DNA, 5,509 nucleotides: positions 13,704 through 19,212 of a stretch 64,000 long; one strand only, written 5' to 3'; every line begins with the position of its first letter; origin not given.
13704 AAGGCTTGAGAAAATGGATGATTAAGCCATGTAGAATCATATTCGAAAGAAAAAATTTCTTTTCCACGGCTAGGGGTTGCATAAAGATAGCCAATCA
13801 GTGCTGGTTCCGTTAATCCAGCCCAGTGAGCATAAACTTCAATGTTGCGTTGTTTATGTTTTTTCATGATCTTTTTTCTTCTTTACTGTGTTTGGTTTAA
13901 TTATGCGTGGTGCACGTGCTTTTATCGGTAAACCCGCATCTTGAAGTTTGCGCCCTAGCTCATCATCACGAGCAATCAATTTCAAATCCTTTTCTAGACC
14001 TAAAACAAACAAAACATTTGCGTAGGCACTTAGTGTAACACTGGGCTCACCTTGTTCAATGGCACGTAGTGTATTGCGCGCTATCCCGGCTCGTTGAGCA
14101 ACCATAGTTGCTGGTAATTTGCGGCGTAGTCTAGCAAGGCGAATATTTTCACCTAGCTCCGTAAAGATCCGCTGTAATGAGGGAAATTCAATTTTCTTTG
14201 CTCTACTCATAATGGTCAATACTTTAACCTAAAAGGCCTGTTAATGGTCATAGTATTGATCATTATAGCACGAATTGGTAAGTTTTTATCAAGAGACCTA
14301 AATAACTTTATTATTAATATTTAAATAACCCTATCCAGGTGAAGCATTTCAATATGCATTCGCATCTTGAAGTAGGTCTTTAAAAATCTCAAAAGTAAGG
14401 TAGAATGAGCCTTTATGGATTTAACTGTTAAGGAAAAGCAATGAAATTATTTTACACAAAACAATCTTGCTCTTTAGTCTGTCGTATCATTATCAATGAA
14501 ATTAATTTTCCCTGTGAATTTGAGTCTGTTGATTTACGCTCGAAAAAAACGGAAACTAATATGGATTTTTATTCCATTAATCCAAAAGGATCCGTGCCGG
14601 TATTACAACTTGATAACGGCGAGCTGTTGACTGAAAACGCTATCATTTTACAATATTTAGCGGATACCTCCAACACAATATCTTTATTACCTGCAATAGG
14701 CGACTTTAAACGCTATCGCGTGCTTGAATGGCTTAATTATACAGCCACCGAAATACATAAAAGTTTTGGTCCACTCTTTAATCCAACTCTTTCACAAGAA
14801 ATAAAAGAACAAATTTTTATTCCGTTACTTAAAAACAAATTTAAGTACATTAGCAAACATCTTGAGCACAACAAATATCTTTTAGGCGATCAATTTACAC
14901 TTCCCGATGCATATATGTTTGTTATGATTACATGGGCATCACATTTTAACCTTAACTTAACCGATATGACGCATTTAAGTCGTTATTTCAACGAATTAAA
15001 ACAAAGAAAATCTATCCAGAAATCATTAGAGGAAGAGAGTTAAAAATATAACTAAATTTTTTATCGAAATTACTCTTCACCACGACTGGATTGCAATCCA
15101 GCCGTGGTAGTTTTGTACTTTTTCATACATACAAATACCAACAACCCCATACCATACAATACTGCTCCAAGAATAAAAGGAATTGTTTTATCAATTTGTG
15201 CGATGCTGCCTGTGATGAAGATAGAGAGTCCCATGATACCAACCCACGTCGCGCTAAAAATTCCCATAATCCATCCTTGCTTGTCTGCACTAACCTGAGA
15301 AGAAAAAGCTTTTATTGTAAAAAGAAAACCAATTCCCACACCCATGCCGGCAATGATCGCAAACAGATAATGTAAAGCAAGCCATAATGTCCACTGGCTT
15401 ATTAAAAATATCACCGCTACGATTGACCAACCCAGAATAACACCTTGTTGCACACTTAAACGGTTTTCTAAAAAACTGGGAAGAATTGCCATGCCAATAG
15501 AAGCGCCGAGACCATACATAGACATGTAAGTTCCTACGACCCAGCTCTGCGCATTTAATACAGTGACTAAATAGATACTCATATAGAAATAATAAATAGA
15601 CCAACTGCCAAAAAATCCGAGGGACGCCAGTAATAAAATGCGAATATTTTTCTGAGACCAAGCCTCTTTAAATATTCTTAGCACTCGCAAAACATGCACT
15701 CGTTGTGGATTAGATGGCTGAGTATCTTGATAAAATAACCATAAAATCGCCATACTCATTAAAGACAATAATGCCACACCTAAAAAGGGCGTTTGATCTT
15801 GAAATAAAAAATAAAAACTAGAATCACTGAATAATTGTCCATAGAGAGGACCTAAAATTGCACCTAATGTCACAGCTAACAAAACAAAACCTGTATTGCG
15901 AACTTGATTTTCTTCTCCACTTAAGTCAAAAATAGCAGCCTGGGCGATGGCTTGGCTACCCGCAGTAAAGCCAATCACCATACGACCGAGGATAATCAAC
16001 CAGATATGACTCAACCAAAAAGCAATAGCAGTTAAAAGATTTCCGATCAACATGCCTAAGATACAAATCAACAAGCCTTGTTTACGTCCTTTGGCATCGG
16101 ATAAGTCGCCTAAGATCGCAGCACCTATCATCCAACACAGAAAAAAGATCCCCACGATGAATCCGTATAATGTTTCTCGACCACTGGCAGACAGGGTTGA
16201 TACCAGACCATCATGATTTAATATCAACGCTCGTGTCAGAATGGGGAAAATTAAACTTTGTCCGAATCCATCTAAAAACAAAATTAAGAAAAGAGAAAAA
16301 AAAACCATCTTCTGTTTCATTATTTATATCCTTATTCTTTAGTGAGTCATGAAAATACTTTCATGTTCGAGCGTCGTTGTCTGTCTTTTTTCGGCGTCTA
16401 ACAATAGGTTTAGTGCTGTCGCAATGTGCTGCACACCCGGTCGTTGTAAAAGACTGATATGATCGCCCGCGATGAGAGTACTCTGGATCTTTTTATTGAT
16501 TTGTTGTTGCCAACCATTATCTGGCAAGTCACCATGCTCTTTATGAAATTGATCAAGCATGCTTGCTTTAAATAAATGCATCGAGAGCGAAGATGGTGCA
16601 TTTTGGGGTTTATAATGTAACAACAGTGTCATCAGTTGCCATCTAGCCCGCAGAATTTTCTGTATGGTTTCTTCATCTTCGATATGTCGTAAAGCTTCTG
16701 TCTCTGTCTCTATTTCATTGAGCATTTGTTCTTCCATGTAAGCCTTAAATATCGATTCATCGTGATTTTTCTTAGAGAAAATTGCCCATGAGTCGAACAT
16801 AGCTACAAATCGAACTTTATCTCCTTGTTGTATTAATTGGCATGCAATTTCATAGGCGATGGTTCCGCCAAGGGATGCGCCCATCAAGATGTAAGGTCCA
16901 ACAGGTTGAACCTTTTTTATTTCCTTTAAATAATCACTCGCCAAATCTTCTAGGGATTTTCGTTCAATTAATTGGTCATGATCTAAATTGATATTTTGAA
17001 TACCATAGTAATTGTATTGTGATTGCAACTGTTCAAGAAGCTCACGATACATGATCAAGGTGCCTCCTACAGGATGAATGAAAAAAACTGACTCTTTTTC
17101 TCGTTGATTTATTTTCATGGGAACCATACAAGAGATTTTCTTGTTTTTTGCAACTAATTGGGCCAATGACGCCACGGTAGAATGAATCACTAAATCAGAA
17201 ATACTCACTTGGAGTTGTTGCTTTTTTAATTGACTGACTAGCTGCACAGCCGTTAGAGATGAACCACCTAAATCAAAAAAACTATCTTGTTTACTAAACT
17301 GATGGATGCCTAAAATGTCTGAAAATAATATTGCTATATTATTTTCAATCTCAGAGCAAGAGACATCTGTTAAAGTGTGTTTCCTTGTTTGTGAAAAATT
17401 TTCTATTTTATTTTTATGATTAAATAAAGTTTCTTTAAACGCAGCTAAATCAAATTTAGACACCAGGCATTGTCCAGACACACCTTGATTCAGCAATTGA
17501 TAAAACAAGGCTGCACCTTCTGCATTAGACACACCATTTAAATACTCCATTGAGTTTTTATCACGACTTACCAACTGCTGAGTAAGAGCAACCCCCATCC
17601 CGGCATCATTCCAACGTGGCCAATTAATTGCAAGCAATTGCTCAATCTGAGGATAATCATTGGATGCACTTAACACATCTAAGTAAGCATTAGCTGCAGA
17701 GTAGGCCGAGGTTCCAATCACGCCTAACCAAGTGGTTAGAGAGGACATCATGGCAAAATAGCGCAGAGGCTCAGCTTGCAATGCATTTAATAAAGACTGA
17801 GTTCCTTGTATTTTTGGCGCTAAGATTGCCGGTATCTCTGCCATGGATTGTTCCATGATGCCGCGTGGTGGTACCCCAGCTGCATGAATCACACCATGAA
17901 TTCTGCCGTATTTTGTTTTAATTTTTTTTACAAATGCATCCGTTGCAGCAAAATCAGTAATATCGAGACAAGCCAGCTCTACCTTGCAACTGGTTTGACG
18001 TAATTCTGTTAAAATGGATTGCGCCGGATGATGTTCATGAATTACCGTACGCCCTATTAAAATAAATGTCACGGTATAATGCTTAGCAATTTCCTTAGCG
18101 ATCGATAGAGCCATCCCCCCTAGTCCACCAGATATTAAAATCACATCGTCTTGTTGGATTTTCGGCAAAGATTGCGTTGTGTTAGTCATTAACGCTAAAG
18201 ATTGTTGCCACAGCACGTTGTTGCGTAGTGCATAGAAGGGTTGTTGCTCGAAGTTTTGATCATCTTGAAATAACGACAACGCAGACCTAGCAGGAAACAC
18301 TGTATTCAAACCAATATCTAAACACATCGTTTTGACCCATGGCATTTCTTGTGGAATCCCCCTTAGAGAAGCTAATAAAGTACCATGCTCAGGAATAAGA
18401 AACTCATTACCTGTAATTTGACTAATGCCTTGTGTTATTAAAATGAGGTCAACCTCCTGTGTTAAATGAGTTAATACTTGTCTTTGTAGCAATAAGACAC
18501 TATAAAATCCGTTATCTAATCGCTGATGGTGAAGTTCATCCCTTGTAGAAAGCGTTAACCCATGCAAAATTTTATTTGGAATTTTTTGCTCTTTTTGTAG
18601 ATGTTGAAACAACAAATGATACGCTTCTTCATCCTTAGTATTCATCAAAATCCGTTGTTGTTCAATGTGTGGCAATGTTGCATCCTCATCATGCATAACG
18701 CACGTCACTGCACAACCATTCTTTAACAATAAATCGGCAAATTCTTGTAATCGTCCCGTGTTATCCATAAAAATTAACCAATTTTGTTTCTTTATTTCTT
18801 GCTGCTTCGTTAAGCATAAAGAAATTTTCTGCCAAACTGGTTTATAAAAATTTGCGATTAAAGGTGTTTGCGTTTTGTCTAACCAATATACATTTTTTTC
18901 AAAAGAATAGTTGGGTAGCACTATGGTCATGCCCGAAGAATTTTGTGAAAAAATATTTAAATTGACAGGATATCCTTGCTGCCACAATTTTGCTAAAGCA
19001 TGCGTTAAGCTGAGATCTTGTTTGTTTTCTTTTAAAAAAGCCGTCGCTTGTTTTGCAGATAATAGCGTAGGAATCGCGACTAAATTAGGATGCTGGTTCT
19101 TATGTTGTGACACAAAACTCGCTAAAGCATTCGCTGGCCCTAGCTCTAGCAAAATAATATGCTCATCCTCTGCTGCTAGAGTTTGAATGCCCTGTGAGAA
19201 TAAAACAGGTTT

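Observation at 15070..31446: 11.5-kb single-gene NRPS-PKS hybrid embedded in a co-directional array with an MFS exporter, thiL and an orphan two-component pair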

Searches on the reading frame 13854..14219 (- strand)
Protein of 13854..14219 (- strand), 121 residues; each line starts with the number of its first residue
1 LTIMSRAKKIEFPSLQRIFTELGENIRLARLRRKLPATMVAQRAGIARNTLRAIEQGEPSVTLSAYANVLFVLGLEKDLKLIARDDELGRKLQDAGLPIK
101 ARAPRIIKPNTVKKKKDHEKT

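Call 5: search_protein_families(library=pfam, proteins=[window:13854-14219:-])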
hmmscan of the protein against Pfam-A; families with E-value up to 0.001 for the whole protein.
window:13854-14219:- (121 aa): 3 families
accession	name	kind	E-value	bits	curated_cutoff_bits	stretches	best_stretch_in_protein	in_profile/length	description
PF13560.12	HTH_31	-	6.1e-08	33.3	27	1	21-78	1-59/64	Helix-turn-helix domain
PF01381.28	HTH_3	-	1.3e-05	25.5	23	1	26-63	1-38/55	Helix-turn-helix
PF13413.12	HTH_25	-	0.00044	20.5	24.6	1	27-60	3-36/62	Helix-turn-helix domain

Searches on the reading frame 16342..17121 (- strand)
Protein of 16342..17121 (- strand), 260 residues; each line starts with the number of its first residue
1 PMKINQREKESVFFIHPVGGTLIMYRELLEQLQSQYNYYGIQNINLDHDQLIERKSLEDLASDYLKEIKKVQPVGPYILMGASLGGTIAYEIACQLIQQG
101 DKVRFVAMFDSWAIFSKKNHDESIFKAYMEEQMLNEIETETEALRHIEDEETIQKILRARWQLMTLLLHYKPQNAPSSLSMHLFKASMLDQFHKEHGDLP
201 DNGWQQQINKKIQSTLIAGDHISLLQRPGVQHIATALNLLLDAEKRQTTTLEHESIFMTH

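Call 67: search_solved_structures(query=window:16342-17121:-, max_evalue=0.001)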
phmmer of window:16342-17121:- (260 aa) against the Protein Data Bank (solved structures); distinct sequences matched with E-value up to 0.001: 33.
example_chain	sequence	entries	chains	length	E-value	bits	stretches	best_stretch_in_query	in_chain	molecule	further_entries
7crn_A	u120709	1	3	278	1.4e-15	60.7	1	7-118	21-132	Non-ribosomal peptide synthetase 4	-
4zxh_A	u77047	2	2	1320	2.6e-15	59.8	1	10-117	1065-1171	ABBFA_003403 | Tyrocidine synthetase 3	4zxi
7dxo_A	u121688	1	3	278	3.7e-15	59.4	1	7-118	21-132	Non-ribosomal peptide synthetase 4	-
5v3w_A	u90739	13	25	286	1.5e-14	57.3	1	9-111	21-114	Polyketide synthase Pks13 (Termination polyketide synthase) | Polyketide synthase Pks13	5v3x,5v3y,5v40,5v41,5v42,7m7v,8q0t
7vjt_A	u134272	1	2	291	1.6e-14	57.2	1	9-112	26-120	Polyketide synthase Pks13 (Termination polyketide synthase)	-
5v3z_A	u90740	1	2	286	1.7e-14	57.2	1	9-111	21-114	Polyketide synthase Pks13 (Termination polyketide synthase)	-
8tqv_A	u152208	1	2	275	2e-14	57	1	9-112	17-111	Polyketide synthase Pks13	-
3tej_A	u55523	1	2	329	2e-13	53.7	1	10-148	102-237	Enterobactin synthase component F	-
2roq_A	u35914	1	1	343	2.2e-13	53.6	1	10-148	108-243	Enterobactin synthetase component F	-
9f48_A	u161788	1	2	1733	2e-12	50.4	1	9-111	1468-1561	Polyketide synthase Pks13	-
5ja1_A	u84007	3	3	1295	2.1e-12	50.3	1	10-148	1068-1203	Enterobactin synthase component F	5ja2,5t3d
7uk4_A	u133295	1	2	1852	4.7e-11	45.9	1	12-111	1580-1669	Polyketide synthase PKS13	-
8cuy_A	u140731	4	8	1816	5e-11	45.8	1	12-111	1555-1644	Polyketide synthase PKS13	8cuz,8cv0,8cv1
7r0x_A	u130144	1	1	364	1.1e-10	44.7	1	9-110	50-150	Polyketide synthase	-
2px6_A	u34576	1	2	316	7.1e-09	38.8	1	6-100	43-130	Thioesterase domain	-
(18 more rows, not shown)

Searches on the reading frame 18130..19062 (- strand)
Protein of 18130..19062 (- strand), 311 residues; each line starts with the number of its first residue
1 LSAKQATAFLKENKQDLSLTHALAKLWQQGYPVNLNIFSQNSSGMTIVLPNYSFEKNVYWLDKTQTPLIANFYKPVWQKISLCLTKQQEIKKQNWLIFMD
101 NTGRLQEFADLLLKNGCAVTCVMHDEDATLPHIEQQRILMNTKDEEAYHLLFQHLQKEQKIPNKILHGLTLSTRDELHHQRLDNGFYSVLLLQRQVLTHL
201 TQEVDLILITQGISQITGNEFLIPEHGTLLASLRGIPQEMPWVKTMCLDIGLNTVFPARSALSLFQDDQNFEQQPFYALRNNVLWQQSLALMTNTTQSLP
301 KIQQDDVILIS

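Call 57: search_protein_families(library=pfam, proteins=[window:18130-19062:-], max_evalue=1)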
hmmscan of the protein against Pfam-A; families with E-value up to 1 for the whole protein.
window:18130-19062:- (311 aa): 1 family
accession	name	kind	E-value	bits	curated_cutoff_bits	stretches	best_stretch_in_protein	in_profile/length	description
PF21394.3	Beta-ketacyl_N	-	1.3e-07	31.9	26.9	1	128-210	33-119/170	Beta-ketoacyl synthase-like, N-terminal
